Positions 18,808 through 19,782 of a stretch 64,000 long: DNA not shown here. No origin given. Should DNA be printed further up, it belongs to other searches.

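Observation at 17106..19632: Classic-clade AAA ATPase with unique N-domain paired with a Cys-rich protein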

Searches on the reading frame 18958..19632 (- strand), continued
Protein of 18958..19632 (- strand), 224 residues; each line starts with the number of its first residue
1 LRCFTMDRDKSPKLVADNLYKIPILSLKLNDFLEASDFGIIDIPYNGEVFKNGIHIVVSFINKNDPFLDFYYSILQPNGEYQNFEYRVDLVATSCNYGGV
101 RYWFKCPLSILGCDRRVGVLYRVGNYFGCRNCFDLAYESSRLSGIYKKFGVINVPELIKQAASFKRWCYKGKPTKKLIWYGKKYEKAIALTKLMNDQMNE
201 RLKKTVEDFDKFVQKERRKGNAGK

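Call 56: get_annotated_region(hit=H3, flank=5000)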
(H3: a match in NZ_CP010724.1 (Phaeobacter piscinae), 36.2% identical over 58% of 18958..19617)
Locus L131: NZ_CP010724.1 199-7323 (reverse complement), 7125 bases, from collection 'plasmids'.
description: Phaeobacter piscinae strain P18 plasmid pP18_i, complete sequence
organism: Phaeobacter piscinae (NCBI taxid 1580596)
taxonomy: Bacteria; Pseudomonadota; Alphaproteobacteria; Rhodobacterales; Roseobacteraceae; Phaeobacter; Phaeobacter piscinae
host: -; source: cell culture,fish larvae aquaculture; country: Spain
typing (MOB-suite, as given by PLSDB): non-mobilizable
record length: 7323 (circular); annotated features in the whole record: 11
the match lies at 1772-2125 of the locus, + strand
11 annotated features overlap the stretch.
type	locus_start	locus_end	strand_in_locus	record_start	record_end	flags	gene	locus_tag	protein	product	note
CDS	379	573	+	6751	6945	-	-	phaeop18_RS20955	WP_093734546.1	helix-turn-helix domain-containing protein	-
CDS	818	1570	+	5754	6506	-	-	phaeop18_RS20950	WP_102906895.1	hypothetical protein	-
CDS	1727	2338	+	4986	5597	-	-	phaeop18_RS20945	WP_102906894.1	hypothetical protein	-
CDS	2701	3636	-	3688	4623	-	-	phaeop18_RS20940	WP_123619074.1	hypothetical protein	-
CDS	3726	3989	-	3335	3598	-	-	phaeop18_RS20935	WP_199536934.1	ribbon-helix-helix domain-containing protein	-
CDS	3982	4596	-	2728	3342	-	-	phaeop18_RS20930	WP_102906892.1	ParA family protein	-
CDS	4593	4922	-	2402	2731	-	-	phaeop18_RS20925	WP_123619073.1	hypothetical protein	-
CDS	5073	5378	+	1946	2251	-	-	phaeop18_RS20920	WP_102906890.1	hypothetical protein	-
CDS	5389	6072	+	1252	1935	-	-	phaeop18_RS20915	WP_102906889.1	recombinase family protein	GO:0006310 - DNA recombination [Evidence IEA]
CDS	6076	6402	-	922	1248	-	-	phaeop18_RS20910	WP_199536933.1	hypothetical protein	-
CDS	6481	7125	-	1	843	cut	-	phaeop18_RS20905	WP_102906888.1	replication initiation protein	GO:0006270 - DNA replication initiation [Evidence IEA]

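Call 57: get_annotated_region(hit=H17, flank=5000)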
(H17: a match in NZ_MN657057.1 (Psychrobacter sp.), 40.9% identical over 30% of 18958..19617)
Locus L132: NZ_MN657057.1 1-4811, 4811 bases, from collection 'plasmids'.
description: Psychrobacter sp. strain ANT_P22 plasmid pA22P3, complete sequence
organism: Psychrobacter sp. (NCBI taxid 56811)
taxonomy: Bacteria; Pseudomonadota; Gammaproteobacteria; Moraxellales; Moraxellaceae; Psychrobacter; Psychrobacter sp.
host: -; source: -; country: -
typing (MOB-suite, as given by PLSDB): non-mobilizable
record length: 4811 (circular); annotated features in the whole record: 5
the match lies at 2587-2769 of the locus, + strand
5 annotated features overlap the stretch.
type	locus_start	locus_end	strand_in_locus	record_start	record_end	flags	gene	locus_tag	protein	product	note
CDS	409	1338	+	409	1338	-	repM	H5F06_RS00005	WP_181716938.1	replication initiation protein RepM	GO:0006270 - DNA replication initiation [Evidence IEA]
CDS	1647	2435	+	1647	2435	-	-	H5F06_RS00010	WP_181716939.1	inovirus-type Gp2 protein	-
CDS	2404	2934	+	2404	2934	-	-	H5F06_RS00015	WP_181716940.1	hypothetical protein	-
CDS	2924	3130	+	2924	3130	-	-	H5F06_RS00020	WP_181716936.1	hypothetical protein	-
CDS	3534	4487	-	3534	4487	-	-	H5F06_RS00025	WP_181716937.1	glycosyltransferase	-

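Call 58: get_annotated_region(hit=H1, flank=6000)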
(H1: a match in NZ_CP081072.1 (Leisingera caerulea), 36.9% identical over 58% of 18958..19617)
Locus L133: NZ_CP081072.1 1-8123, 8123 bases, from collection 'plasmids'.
description: Leisingera caerulea strain S122 plasmid unnamed2, complete sequence
organism: Leisingera caerulea (NCBI taxid 506591)
taxonomy: Bacteria; Pseudomonadota; Alphaproteobacteria; Rhodobacterales; Roseobacteraceae; Leisingera; Leisingera caerulea
host: -; source: -; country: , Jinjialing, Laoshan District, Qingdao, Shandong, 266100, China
typing (MOB-suite, as given by PLSDB): non-mobilizable
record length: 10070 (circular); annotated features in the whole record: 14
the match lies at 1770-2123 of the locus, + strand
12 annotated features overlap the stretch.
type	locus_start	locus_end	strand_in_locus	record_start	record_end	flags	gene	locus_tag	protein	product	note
CDS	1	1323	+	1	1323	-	-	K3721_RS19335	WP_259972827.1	hypothetical protein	-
CDS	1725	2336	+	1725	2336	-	-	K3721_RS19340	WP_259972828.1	hypothetical protein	-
CDS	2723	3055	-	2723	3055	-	-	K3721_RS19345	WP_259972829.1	PilZ domain-containing protein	-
CDS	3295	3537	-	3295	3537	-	-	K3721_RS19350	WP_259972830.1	hypothetical protein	-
CDS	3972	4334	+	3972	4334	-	-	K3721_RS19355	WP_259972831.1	helix-turn-helix transcriptional regulator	-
CDS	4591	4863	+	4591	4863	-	-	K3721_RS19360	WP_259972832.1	transposase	GO:0006313 - DNA transposition [Evidence IEA]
CDS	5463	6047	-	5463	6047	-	-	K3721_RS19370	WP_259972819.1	hypothetical protein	-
CDS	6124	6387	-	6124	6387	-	-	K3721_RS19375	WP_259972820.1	ribbon-helix-helix domain-containing protein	-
CDS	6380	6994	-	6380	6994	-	-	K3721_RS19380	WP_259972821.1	ParA family protein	-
CDS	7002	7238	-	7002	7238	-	-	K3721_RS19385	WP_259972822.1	hypothetical protein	-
CDS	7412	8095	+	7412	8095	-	-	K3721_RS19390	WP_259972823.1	recombinase family protein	GO:0006310 - DNA recombination [Evidence IEA]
CDS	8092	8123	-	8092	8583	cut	-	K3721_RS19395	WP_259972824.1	hypothetical protein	-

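Call 59: search_protein_families(library=pfam, proteins=[L131:818-1570:+, L131:1727-2338:+, L132:1647-2435:+, L132:2404-2934:+, L133:1-1323:+, L133:1725-2336:+, L132:2924-3130:+], max_evalue=0.05)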
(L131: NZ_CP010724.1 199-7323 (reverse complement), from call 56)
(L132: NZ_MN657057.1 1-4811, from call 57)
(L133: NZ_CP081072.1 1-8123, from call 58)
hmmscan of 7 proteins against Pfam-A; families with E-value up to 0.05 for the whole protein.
L131:818-1570:+ (250 aa): 1 family
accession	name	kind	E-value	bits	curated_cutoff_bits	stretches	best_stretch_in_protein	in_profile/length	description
PF23343.2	REP_ORF2-G2P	-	8.7e-06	26.4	27.8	1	68-177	17-98/99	Replication-associated protein ORF2/G2P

L131:1727-2338:+ (203 aa): 0 families

L132:1647-2435:+ (262 aa): 4 families
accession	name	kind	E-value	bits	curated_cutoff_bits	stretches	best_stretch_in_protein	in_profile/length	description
PF11726.14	YagK_YfjJ_C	-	1e-11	45.5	25.8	1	60-132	1-85/170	YagK/YfjJ C-terminal domain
PF23343.2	REP_ORF2-G2P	-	1.1e-06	29.3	27.8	1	80-149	10-61/99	Replication-associated protein ORF2/G2P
PF01719.23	Rep_OBD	-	0.01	16.4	24.6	1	114-175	48-109/121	Plasmid replication protein, origin binding domain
PF25650.1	crAss_AuxCP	-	0.016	14.9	27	1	87-154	262-327/329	Bacteriophage crAss001 auxiliary capsid protein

L132:2404-2934:+ (176 aa): 1 family
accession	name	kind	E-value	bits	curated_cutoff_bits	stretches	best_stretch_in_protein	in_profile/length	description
PF08271.17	Zn_Ribbon_TF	-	0.03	14.3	29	0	83-108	2-27/43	TFIIB zinc-binding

L133:1-1323:+ (440 aa): 5 families
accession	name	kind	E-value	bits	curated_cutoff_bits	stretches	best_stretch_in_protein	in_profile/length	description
PF01978.25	TrmB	-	8.4e-05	22.8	25.6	1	25-87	5-60/68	Sugar-specific transcriptional regulator TrmB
PF09339.16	HTH_IclR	-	0.0044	17.2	22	0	51-80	20-49/52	IclR helix-turn-helix domain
PF13730.12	HTH_36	-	0.024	14.9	25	0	52-79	28-55/55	Helix-turn-helix domain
PF13545.12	HTH_Crp_2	-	0.031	14.7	27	0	57-80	30-53/70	Crp-like helix-turn-helix domain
PF12802.13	MarR_2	-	0.037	14.6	27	0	56-80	27-51/61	MarR family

L133:1725-2336:+ (203 aa): 0 families

L132:2924-3130:+ (68 aa): 0 families

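Call 60: search_protein_representatives(alignment_id=A2)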
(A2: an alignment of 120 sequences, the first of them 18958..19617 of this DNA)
Query: 120 sequences, 230 profile positions. Proteins with E-value up to 0.001 (for the whole library): 11024; up to 1e-10: 5717; up to 1e-30: 706. The best 150 are listed.
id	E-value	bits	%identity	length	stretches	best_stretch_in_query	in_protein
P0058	2.6e-78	279.4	-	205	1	15-207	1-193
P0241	2.0e-76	273.2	-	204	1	9-205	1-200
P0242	6.1e-73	261.8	-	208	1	9-205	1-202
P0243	3.4e-72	259.4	-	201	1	12-205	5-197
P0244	3.6e-72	259.3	-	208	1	9-199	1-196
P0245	5.9e-70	252.1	-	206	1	9-200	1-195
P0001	5.9e-68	245.5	-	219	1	9-219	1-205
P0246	7.2e-68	245.2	-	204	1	15-207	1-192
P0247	1.2e-67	244.5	-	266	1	5-195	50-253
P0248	5.1e-67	242.5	-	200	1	9-204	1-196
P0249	9.6e-67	241.6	-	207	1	15-204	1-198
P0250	3.3e-66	239.8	-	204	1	15-208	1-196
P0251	4.6e-66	239.3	-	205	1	9-200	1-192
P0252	5.2e-66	239.2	-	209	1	5-192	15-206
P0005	1.0e-65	238.2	-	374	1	9-219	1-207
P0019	6.3e-63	229.1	-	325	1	14-218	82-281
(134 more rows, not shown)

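Call 65: get_annotated_region(hit=H10, flank=5000)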
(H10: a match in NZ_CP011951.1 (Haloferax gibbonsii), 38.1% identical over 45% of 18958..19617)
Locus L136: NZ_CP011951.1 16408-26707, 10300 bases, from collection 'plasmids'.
description: Haloferax gibbonsii strain ARA6 plasmid pHG4, complete sequence
organism: Haloferax gibbonsii (NCBI taxid 35746)
taxonomy: Archaea; Euryarchaeota; Halobacteria; Halobacteriales; Haloferacaceae; Haloferax; Haloferax gibbonsii
host: -; source: whole genome,saline saltern; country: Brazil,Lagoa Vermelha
typing (MOB-suite, as given by PLSDB): non-mobilizable
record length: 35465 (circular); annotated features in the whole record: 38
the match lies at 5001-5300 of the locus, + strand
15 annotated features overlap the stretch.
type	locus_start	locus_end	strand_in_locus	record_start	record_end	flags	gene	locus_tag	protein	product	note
CDS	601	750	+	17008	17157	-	-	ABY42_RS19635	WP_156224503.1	hypothetical protein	-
CDS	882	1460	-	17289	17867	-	-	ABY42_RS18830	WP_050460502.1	hypothetical protein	-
CDS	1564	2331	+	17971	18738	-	-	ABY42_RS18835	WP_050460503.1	ParA family protein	-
CDS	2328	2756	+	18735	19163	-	-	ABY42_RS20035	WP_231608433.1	hypothetical protein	-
CDS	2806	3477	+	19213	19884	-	-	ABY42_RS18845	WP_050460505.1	ribonuclease H-like domain-containing protein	-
CDS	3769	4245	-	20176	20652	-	-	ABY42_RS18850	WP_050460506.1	hypothetical protein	-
CDS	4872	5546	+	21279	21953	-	-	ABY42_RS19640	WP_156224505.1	hypothetical protein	-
CDS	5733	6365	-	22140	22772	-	-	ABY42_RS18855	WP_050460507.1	zinc ribbon domain-containing protein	-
CDS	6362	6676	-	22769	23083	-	-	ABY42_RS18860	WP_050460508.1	hypothetical protein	-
CDS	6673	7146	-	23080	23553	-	-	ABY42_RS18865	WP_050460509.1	hypothetical protein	-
CDS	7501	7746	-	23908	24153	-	-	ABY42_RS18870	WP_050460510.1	hypothetical protein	-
CDS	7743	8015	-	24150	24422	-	-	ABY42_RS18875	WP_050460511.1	hypothetical protein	-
CDS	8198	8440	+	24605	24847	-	-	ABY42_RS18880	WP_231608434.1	transcriptional regulator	-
CDS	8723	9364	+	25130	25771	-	-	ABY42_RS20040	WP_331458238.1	HNH endonuclease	-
CDS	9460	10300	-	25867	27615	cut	-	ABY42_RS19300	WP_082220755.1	DUF2254 family protein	-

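Call 66: get_annotated_region(hit=H9, flank=5000)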
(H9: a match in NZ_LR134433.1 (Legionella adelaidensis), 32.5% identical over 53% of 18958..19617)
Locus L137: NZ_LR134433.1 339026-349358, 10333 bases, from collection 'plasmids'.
description: Legionella adelaidensis strain NCTC12735 plasmid 24, complete sequence
organism: Legionella adelaidensis (NCBI taxid 45056)
taxonomy: Bacteria; Pseudomonadota; Gammaproteobacteria; Legionellales; Legionellaceae; Legionella; Legionella adelaidensis
host: -; source: environmental,Cooling tower water; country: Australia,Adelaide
typing (MOB-suite, as given by PLSDB): mobilizable; relaxase MOBH
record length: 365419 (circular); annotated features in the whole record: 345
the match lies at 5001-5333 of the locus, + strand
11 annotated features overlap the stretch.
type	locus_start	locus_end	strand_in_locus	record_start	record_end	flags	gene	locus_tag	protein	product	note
CDS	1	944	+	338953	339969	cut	-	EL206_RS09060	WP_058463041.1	FRG domain-containing protein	-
CDS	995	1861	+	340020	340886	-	-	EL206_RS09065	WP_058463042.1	hypothetical protein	-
CDS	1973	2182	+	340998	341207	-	-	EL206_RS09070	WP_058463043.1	AlpA family transcriptional regulator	-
CDS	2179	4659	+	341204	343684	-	-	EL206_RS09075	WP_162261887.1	DNA-primase RepB domain-containing protein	-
CDS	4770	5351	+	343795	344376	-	-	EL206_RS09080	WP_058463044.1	hypothetical protein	-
CDS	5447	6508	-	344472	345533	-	-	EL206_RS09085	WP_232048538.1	phosphotransferase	-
CDS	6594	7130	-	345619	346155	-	-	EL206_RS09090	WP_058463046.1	AAA family ATPase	-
CDS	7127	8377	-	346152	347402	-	-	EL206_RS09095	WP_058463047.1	phosphotransferase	-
CDS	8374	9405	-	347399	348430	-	-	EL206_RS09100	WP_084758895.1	GNAT family N-acetyltransferase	-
CDS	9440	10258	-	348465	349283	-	-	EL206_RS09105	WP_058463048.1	metallophosphoesterase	-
CDS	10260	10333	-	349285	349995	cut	-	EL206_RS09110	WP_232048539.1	hypothetical protein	-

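Call 67: get_annotated_region(hit=H12, flank=5000)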
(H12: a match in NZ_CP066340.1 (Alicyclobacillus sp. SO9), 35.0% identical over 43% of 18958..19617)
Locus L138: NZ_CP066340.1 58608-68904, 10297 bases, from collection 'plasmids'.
description: Alicyclobacillus sp. SO9 plasmid p1, complete sequence
organism: Alicyclobacillus sp. SO9 (NCBI taxid 2665646)
taxonomy: Bacteria; Bacillota; Bacilli; Bacillales; Alicyclobacillaceae; Alicyclobacillus; Alicyclobacillus sp. SO9
host: -; source: -; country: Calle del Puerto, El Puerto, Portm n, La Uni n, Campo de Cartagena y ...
typing (MOB-suite, as given by PLSDB): non-mobilizable
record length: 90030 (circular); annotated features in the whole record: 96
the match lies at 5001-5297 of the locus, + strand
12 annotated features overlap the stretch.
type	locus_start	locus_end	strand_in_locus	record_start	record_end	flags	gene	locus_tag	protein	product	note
CDS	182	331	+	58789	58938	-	-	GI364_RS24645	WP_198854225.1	hypothetical protein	-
CDS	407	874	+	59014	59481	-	-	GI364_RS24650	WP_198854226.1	Rha family transcriptional regulator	-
CDS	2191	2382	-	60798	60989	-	-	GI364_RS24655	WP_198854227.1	hypothetical protein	-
CDS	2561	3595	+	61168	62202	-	-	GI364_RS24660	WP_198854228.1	hypothetical protein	-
CDS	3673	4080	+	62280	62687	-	-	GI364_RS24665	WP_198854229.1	hypothetical protein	-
CDS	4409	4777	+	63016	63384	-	-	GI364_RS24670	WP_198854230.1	hypothetical protein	-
CDS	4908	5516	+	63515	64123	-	-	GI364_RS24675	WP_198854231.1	hypothetical protein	-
CDS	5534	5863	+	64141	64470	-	-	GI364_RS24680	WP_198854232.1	hypothetical protein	-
CDS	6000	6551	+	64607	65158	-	-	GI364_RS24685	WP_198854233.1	hypothetical protein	-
CDS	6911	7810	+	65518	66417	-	-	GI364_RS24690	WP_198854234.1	DUF6788 family protein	-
CDS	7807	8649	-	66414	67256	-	-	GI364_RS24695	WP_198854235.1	tyrosine-type recombinase/integrase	GO:0015074 - DNA integration [Evidence IEA]; GO:0006310 - DNA recombination [Evidence IEA]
CDS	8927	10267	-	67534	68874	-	-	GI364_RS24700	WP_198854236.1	MATE family efflux transporter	GO:0006855 - xenobiotic transmembrane transport [Evidence IEA]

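Call 72: search_protein_families(library=pfam, alignment_id=A6, max_evalue=0.001)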
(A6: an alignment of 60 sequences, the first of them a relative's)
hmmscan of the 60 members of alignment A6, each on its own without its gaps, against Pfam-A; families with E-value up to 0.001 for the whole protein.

A. member 1, L001:3248-5428:+ (726 aa): 2 families
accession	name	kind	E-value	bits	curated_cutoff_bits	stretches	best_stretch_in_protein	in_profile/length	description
PF13155.12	Toprim_2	-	5.3e-09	36.8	22.1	1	192-269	1-79/88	Toprim-like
PF13662.12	Toprim_4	-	0.0008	20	25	0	191-260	3-79/85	Toprim domain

B. families by the number of members that match (of 60 scanned): 48 families (the first 25 are shown)
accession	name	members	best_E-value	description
PF13155.12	Toprim_2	14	1.4e-13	Toprim-like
PF13662.12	Toprim_4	13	1.2e-07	Toprim domain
PF13362.12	Toprim_3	9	1.4e-11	Toprim domain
PF01751.28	Toprim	9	8.9e-07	Toprim domain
PF09250.16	Prim-Pol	4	1e-30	Bifunctional DNA primase/polymerase, N-terminal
PF13481.12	AAA_25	3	7.6e-34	AAA domain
PF13730.12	HTH_36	3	6.5e-06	Helix-turn-helix domain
PF21984.2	DnaD_N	3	4.1e-05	DnaD N-terminal domain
PF19263.5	DUF5906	2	1e-17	Family of unknown function (DUF5906)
PF13412.12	HTH_24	2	1.3e-05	Winged helix-turn-helix DNA-binding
PF13545.12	HTH_Crp_2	2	1.7e-05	Crp-like helix-turn-helix domain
PF12965.13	DUF3854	2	8.6e-05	Domain of unknown function (DUF3854)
PF01978.25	TrmB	2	0.00011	Sugar-specific transcriptional regulator TrmB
PF25213.1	HVO_A0261_N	2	0.00033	HVO_A0261 N-terminal domain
PF06134.17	RhaA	1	2.8e-205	L-rhamnose isomerase (RhaA)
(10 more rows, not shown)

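Call 81: find_encoding_contigs(protein=P0008, flank=8000, max_places=2)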
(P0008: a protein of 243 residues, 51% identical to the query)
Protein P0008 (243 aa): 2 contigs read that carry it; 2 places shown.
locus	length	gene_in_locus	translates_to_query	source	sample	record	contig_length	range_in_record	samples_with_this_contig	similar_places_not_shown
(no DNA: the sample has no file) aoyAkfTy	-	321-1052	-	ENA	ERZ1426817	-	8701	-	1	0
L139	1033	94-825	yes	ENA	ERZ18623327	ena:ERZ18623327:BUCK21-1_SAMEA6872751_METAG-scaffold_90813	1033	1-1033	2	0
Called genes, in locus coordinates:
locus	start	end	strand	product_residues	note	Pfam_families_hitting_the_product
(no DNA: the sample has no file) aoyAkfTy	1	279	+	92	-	?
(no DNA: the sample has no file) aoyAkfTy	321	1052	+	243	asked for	-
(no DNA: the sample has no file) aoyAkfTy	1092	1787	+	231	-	-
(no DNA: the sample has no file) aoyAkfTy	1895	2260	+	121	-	-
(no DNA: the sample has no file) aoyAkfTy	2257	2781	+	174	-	-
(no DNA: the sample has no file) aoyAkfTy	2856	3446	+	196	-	-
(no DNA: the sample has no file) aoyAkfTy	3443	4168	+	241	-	-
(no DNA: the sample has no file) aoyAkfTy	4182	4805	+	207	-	PF00239:Resolvase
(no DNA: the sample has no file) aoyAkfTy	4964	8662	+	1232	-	PF00149:Metallophos (faint)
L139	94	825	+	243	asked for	-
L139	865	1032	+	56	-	?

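Call 82: find_encoding_contigs(protein=P0018, flank=8000, max_places=2)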
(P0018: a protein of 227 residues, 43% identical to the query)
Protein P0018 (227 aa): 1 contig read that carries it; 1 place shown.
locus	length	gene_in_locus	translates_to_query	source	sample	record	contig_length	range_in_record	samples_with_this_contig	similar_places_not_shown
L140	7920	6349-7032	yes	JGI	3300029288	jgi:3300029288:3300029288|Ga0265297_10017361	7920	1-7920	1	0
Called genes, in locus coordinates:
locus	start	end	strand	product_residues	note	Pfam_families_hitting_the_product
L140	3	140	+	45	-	?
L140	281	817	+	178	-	-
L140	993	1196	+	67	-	PF12844:HTH_19, PF13560:HTH_31, PF01381:HTH_3, PF13413:HTH_25 (weak)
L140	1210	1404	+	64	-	PF12728:HTH_17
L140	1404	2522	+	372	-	PF00589:Phage_integrase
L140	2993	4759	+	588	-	PF16793:RepB_primase (weak), PF03796:DnaB_C, PF13481:AAA_25 (faint)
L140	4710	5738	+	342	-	-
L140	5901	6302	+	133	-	-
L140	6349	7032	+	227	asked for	-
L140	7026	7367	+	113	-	PF21781:DUF6876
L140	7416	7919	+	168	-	?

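Call 83: find_encoding_contigs(protein=P0005, flank=8000, max_places=2)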
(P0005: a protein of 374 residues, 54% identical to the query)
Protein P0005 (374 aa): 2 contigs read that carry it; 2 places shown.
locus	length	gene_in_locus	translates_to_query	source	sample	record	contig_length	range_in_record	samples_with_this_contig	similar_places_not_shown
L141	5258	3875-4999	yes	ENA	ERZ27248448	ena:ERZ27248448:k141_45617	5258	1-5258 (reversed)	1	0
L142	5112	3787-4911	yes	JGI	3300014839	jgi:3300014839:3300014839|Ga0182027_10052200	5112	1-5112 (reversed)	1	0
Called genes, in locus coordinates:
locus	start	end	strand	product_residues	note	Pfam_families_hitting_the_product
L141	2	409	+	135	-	?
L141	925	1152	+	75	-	PF00313:CSD (weak)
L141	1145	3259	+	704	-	PF09250:Prim-Pol, PF01807:Zn_ribbon_DnaG (weak), PF08706:D5_N, PF19263:DUF5906, PF03288:Pox_D5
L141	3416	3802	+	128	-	-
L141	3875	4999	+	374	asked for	-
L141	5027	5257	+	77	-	?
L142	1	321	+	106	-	?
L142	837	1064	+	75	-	PF00313:CSD (weak)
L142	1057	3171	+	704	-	PF09250:Prim-Pol, PF01807:Zn_ribbon_DnaG (weak), PF08706:D5_N, PF19263:DUF5906, PF03288:Pox_D5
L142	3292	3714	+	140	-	-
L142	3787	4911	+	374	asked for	-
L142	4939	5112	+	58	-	?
